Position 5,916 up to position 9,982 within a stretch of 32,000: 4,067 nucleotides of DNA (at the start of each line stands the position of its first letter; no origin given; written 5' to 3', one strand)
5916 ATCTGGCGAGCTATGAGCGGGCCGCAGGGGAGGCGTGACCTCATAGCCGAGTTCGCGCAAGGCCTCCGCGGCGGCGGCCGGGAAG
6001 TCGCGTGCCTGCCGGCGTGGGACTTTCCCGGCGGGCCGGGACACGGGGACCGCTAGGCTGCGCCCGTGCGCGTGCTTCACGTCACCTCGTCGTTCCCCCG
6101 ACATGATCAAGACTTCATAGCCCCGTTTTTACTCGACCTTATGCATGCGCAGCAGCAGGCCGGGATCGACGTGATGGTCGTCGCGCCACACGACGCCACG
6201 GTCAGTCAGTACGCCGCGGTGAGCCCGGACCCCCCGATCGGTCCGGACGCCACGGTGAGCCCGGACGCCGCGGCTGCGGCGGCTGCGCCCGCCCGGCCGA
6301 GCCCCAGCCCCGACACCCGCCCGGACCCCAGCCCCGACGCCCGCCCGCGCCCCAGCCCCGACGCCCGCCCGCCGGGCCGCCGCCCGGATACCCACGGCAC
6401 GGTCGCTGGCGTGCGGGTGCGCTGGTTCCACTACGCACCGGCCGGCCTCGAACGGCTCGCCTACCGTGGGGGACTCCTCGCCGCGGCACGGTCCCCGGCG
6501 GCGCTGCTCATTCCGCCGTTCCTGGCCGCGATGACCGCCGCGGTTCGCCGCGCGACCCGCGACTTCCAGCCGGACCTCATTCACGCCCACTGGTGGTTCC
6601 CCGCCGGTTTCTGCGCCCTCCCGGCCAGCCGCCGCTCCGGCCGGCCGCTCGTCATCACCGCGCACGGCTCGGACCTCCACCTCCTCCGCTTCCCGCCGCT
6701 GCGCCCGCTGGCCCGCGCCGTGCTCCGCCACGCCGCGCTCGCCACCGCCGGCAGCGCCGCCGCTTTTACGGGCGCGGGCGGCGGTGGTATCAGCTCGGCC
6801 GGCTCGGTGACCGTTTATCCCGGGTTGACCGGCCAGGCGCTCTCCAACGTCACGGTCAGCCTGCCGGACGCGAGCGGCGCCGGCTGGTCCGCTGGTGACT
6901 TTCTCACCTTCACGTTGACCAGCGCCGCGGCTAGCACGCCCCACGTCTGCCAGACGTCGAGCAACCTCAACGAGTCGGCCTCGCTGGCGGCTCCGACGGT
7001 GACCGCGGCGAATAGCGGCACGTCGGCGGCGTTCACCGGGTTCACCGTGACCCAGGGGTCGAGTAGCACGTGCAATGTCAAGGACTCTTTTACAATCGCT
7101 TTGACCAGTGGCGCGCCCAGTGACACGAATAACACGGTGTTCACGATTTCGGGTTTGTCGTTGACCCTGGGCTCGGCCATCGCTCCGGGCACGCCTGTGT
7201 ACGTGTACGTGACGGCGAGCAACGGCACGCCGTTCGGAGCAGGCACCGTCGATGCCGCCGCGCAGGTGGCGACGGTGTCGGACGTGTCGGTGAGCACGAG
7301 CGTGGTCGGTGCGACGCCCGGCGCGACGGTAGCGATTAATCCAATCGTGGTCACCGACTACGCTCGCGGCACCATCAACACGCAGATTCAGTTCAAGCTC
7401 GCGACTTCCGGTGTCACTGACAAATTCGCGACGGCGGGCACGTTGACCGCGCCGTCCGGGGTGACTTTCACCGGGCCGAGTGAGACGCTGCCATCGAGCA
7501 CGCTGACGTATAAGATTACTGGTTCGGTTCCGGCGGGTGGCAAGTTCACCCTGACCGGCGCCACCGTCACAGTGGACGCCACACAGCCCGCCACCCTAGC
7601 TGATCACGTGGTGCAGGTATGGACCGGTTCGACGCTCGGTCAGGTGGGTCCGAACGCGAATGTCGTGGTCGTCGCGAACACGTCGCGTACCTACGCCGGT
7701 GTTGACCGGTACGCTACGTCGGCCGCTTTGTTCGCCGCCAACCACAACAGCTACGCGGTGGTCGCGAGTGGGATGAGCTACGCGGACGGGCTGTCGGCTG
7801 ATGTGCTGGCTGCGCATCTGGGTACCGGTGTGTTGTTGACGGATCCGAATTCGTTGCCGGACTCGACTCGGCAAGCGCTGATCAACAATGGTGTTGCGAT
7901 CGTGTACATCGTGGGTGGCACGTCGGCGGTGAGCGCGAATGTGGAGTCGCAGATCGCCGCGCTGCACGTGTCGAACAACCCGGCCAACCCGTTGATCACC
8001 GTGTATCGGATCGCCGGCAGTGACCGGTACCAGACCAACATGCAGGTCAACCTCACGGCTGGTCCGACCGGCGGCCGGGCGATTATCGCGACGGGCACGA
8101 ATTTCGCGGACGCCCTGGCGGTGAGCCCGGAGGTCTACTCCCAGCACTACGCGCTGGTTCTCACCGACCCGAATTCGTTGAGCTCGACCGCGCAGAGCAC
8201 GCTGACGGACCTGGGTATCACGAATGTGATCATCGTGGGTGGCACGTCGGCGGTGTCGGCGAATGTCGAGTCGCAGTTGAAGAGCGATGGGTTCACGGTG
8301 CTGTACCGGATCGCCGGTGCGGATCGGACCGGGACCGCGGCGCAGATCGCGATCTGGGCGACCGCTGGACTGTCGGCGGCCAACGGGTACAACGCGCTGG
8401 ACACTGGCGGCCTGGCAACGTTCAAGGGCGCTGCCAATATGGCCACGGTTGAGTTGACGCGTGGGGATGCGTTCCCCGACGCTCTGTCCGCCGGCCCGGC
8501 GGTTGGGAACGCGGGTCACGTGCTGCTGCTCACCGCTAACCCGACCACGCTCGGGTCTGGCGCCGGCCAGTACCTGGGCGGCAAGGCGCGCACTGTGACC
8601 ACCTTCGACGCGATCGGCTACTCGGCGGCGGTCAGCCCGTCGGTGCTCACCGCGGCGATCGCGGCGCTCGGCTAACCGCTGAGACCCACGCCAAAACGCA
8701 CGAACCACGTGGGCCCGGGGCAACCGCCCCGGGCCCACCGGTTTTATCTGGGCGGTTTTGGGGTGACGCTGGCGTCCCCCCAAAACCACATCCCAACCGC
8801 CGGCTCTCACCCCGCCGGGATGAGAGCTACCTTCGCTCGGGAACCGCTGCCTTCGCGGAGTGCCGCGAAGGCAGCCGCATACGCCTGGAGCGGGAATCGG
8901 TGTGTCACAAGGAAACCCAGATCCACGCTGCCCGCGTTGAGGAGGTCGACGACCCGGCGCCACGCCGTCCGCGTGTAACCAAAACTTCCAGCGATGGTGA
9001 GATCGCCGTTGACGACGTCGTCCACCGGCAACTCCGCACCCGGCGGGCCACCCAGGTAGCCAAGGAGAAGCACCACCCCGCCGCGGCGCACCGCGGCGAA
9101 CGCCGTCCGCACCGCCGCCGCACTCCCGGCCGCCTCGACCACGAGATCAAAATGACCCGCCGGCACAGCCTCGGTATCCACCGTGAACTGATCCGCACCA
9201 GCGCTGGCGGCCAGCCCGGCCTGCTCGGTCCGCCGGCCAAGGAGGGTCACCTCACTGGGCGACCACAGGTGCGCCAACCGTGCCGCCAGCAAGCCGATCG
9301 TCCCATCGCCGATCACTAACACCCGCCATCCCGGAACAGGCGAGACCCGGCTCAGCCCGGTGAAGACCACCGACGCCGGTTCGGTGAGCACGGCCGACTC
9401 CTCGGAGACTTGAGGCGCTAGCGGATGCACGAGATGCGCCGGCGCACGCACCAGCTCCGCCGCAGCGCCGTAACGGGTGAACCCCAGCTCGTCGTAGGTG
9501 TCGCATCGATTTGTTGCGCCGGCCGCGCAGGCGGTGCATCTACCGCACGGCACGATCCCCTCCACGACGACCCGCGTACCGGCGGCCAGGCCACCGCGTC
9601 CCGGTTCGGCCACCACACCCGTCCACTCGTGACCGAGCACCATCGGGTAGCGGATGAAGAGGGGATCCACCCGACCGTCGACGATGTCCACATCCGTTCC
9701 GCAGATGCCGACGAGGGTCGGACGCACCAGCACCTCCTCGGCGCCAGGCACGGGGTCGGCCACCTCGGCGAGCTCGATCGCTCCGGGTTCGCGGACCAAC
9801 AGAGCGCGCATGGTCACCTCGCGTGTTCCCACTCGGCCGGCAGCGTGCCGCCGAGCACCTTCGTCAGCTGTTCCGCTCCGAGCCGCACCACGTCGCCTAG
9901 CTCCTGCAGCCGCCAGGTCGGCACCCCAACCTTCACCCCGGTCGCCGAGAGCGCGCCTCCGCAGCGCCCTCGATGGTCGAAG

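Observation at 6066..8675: Chimeric ORF: half a GT4 glycosyltransferase fused in frame to an S-layer-like CWB2 protein, with a composition shift at the junction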

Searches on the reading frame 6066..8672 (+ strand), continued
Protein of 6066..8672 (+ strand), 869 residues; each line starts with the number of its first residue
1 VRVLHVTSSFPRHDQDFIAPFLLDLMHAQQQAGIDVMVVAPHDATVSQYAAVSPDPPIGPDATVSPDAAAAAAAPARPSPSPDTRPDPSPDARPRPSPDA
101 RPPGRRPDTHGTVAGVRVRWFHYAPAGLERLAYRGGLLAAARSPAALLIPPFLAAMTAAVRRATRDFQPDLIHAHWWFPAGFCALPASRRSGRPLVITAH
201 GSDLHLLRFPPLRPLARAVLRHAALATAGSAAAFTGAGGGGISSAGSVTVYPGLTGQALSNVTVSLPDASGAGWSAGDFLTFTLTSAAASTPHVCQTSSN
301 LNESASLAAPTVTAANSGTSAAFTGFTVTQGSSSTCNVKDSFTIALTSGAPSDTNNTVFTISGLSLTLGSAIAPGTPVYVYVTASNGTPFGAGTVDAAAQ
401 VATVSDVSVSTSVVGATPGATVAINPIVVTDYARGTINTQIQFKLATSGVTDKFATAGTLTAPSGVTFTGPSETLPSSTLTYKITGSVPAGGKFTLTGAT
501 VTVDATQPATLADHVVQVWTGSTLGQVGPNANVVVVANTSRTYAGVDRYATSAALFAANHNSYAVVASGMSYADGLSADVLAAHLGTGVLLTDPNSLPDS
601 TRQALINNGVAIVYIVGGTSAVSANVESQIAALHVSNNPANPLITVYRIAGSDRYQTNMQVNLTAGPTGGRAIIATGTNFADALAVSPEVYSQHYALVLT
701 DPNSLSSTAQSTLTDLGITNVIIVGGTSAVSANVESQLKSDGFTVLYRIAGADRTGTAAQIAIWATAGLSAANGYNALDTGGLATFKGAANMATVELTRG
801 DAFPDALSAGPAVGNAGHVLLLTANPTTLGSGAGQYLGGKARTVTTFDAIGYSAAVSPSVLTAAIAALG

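Call 44: search_protein_families(library=pfam, proteins=[P0017], max_evalue=0.001)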
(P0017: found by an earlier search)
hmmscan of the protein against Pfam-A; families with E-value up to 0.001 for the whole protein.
P0017 (675 aa): 1 family
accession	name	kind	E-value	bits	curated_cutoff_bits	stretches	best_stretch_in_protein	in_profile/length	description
PF04122.17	CW_binding_2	-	1e-38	132.1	24.9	3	454-541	1-73/73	Cell wall binding domain 2 (CWB2)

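Call 50: search_solved_structures(query=P0017, max_evalue=0.01)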
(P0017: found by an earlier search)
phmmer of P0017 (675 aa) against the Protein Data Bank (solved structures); distinct sequences matched with E-value up to 0.01: 8.
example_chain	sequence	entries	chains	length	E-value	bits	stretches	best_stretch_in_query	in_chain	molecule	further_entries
5j6q_A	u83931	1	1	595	4.5e-13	52.1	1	369-581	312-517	Cell wall binding protein cwp8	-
7acx_B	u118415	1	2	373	1.8e-12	50.1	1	337-567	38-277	S-layer protein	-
7acy_B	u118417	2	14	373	2.4e-12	49.7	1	337-567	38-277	S-layer protein | Precursor of the S-layer proteins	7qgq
5j72_A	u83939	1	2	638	1.5e-11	47.1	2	451-568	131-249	Putative N-acetylmuramoyl-L-alanine amidase,autolysin cwp6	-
7acz_B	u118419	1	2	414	3.1e-09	39.4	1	360-630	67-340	SLPH (HMW SLP)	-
8bby_B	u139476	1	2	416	3.1e-09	39.4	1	360-630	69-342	S-layer protein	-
9f8f_B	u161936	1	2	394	1.2e-06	30.9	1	370-568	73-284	SLPH - S-layer protein HMW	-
9f8e_B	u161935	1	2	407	1.3e-06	30.8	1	369-629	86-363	S-layer protein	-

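Call 61: predict_structure(alignment_id=A1)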
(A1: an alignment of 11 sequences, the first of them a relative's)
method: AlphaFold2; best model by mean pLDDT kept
length: 675 residues; sequences in the alignment: 11
mean_pLDDT: 80.1   pTM: 0.72
mean pLDDT of the five models: 80.1, 79.9, 77.2, 75.1, 67.5
residues with pLDDT >= 90: 214; 70-90: 325; 50-70: 80; < 50: 56
segments of 3 or more residues with pLDDT < 50: 1-35, 582-591, 593-596
pLDDT, mean of each block of 10 residues (from residue 1): 30 27 25 47 66 84 88 64 80 66 72 87 68 85 85 70 84 85 86 55 85 86 89 88 85 74 92 91 91 88 92 65 71 78 86 89 87 86 92 91 93 93 81 93 92 90 91 83 88 89 91 91 90 85 90 88 91 68 44 59 81 86 89 91 83 86 89 87
secondary structure, 60 per line:
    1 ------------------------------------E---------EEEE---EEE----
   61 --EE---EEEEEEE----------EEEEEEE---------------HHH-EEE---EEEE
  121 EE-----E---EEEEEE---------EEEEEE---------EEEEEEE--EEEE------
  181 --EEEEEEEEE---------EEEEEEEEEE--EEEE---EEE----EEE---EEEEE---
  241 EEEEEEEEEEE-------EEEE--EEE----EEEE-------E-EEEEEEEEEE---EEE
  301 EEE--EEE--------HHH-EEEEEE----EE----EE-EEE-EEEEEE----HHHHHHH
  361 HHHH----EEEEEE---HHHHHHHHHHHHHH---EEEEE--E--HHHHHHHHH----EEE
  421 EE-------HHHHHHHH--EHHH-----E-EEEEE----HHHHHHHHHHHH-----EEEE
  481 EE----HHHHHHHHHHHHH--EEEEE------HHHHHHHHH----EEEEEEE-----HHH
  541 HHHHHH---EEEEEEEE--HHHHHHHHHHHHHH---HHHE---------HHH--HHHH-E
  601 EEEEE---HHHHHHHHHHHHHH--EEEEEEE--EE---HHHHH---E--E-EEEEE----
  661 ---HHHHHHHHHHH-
elements in order: E47-50 E54-56 E68-74 E85-91 E111-113 E117-122 E132-137 E147-152 E162-168 E171-174 E183-191 E201-210 E213-216 E220-222 E227-229 E233-237 E241-251 E259-262 E265-267 E272-275 E285-294 E298-303 E306-308 E321-326 E340-342 E344-349 H354-364 E369-374 H378-391 E395-399 H405-413 E418-422 H430-437 E451-455 H460-471 E477-482 H487-499 E502-506 H513-521 E526-532 H538-546 E550-557 H560-573 H595-598 E600-605 H609-622 E625-631 H639-643 E652-656 H664-674

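Call 65: fold_search(model_id=the predicted structure, library=pdb)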
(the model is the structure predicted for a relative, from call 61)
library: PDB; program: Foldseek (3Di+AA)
matches with E <= 10: 1601; with E <= 0.001: 281
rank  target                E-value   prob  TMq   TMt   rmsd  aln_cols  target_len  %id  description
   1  5j6q                  3.5e-16  1.00  0.40  0.45  21.1       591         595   16  Cwp8 from Clostridium difficile (released 2017-02-08)
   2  5j72_A                7.7e-16  1.00  0.41  0.44  15.5       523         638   17  Cwp6 from Clostridium difficile (released 2017-02-08)
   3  7acy_B                2.4e-14  1.00  0.39  0.68   3.5       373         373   23  H/L (SLPH/SLPL) complex from C. difficile (CD630 strain) (released 2022-03-09)
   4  7acx_B                4.0e-13  1.00  0.37  0.66   3.8       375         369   23  H/L (SLPH/SLPL) complex from C. difficile (R7404 strain) (released 2022-03-09)
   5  8bby_B                2.5e-12  1.00  0.38  0.59   5.2       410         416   20  VarB H/L (SLPL/SLPH) complex from C. difficile SlpA (R20291 strain) (released 2023-07-12)
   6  9f8e_B                2.6e-12  1.00  0.39  0.62   5.8       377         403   22  SLPL/SLPH (H/L) complex from C. difficile SlpA (Ox247_delta_orf2 strain, SLCT11) (released 2025-09-03)
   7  9f8f_B                1.7e-11  1.00  0.39  0.64   3.8       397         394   20  SLPL/SLPH (H/L) complex C. difficile Opt2472 strain (SLCT2) (released 2025-09-03)
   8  7acx_D                7.1e-11  1.00  0.39  0.68   3.5       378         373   25  H/L (SLPH/SLPL) complex from C. difficile (R7404 strain) (released 2022-03-09)
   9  7acz_B                8.8e-11  1.00  0.38  0.61   4.8       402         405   20  RdeltaD2 H/L (LMW SLP/HMW SLP) complex from C. difficile SlpA (R20291 strain) (released 2022-03-09)
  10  7acz_D                1.2e-10  1.00  0.38  0.61   4.7       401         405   19  RdeltaD2 H/L (LMW SLP/HMW SLP) complex from C. difficile SlpA (R20291 strain) (released 2022-03-09)
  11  8bby_D                3.8e-10  1.00  0.39  0.62   3.8       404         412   18  VarB H/L (SLPL/SLPH) complex from C. difficile SlpA (R20291 strain) (released 2023-07-12)
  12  8t2v_A                2.7e-07  1.00  0.22  0.16  12.3       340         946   10  Cryo-EM Structures of Full-length Integrin alphaIIbbeta3 in Native Lipids (released 2023-07-26)
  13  8zdg_A                1.1e-06  1.00  0.20  0.16  13.2       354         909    7  Cryo-EM structure of the integrin avb3 with CWHM-12, conformation 1 (released 2025-10-22)
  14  3f84_B                1.9e-06  0.99  0.14  0.25  15.3       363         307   10  Structure of fusion complex of major pilin CfaB and major pilin CfaB of CFA/I pilus from ETEC E. coli (released 2009-08-11)
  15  4nen_A                2.6e-06  1.00  0.19  0.13  13.1       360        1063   13  An internal ligand-bound, metastable state of a leukocyte integrin, aXb2 (released 2014-01-15)
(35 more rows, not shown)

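Call 66: find_encoding_contigs(protein=P0015, flank=3000, max_places=10)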
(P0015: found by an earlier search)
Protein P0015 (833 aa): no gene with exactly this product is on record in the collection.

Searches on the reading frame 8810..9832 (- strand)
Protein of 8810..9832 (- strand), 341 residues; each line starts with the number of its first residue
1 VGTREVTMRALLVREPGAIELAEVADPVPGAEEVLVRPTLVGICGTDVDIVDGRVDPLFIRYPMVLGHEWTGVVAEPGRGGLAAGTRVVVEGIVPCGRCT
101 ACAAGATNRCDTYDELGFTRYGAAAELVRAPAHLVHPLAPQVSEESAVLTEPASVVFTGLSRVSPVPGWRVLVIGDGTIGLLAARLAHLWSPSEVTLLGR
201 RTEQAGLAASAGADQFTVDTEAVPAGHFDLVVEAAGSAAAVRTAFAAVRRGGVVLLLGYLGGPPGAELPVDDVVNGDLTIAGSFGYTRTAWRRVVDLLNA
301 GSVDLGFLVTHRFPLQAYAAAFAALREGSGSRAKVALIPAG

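Call 32: find_encoding_contigs(protein=window:8810-9832:-, flank=10000, max_places=10)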
Protein window:8810-9832:- (341 aa): no gene with exactly this product is on record in the collection.

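Call 40: find_encoding_contigs(protein=window:8810-9811:-, flank=10000, max_places=10)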
Protein window:8810-9811:- (334 aa): 16 contigs read that carry it; 10 places shown.
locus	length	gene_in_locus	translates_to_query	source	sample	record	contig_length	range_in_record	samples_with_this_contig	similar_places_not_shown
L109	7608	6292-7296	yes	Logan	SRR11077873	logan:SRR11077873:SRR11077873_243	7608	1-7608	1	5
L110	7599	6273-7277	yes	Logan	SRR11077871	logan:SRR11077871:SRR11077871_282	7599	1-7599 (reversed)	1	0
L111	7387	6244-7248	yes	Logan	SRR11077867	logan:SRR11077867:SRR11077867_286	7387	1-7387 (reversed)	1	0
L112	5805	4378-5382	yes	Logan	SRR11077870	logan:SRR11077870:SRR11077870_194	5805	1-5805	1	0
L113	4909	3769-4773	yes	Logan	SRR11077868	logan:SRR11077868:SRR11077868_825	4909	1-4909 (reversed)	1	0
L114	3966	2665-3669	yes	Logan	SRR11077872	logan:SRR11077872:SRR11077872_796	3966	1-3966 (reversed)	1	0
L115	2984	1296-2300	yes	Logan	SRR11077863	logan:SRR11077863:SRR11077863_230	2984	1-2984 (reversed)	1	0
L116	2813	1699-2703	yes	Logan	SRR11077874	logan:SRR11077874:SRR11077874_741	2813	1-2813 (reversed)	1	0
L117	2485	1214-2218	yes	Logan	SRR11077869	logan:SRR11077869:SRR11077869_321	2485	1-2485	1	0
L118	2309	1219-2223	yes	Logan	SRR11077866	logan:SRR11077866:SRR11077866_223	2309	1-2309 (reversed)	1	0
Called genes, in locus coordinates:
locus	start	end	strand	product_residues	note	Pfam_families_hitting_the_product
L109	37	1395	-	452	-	PF01547:SBP_bac_1, PF13531:SBP_bac_11 (faint), PF13416:SBP_bac_8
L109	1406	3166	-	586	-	PF00920:ILVD_EDD_N, PF24877:ILV_EDD_C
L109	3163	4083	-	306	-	-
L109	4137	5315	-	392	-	PF00557:Peptidase_M24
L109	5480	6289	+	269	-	PF09339:HTH_IclR, PF12802:MarR_2 (faint), PF13412:HTH_24 (faint), PF01614:IclR_C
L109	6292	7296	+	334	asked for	PF08240:ADH_N, PF16912:Glu_dehyd_C, PF00107:ADH_zinc_N, PF13602:ADH_zinc_N_2 (weak)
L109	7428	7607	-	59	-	?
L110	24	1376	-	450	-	PF01547:SBP_bac_1, PF13531:SBP_bac_11 (faint), PF13416:SBP_bac_8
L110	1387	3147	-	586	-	PF00920:ILVD_EDD_N, PF24877:ILV_EDD_C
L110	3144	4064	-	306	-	-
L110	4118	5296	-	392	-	PF00557:Peptidase_M24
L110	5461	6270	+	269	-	PF09339:HTH_IclR, PF12802:MarR_2 (faint), PF13412:HTH_24 (faint), PF01614:IclR_C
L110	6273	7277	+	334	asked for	PF08240:ADH_N, PF16912:Glu_dehyd_C, PF00107:ADH_zinc_N, PF13602:ADH_zinc_N_2 (weak)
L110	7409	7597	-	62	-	?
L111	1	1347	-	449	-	?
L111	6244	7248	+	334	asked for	PF08240:ADH_N, PF16912:Glu_dehyd_C, PF00107:ADH_zinc_N, PF13602:ADH_zinc_N_2 (weak)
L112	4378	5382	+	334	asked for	PF08240:ADH_N, PF16912:Glu_dehyd_C, PF00107:ADH_zinc_N, PF13602:ADH_zinc_N_2 (weak)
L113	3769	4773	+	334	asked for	PF08240:ADH_N, PF16912:Glu_dehyd_C, PF00107:ADH_zinc_N, PF13602:ADH_zinc_N_2 (weak)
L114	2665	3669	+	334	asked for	PF08240:ADH_N, PF16912:Glu_dehyd_C, PF00107:ADH_zinc_N, PF13602:ADH_zinc_N_2 (weak)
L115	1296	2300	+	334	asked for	PF08240:ADH_N, PF16912:Glu_dehyd_C, PF00107:ADH_zinc_N, PF13602:ADH_zinc_N_2 (weak)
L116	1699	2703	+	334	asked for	PF08240:ADH_N, PF16912:Glu_dehyd_C, PF00107:ADH_zinc_N, PF13602:ADH_zinc_N_2 (weak)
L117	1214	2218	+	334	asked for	PF08240:ADH_N, PF16912:Glu_dehyd_C, PF00107:ADH_zinc_N, PF13602:ADH_zinc_N_2 (weak)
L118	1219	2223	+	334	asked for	PF08240:ADH_N, PF16912:Glu_dehyd_C, PF00107:ADH_zinc_N, PF13602:ADH_zinc_N_2 (weak)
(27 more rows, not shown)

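Call 44: search_protein_families(library=pfam, proteins=[window:8810-9811:-], max_evalue=0.001)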
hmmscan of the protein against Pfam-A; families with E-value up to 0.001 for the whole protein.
window:8810-9811:- (334 aa): 4 families
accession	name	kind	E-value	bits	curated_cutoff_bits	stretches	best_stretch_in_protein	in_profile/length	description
PF08240.17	ADH_N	-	2.6e-23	82.7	23.5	1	23-131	1-102/104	Alcohol dehydrogenase GroES-like domain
PF16912.11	Glu_dehyd_C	-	4.9e-15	56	34.9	1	139-316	3-199/211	Glucose dehydrogenase C-terminus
PF00107.32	ADH_zinc_N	-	1.4e-13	51.4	31.8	1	172-292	2-128/129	Zinc-binding dehydrogenase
PF13602.12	ADH_zinc_N_2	-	8.2e-06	27.2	27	1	209-322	14-127/134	Zinc-binding dehydrogenase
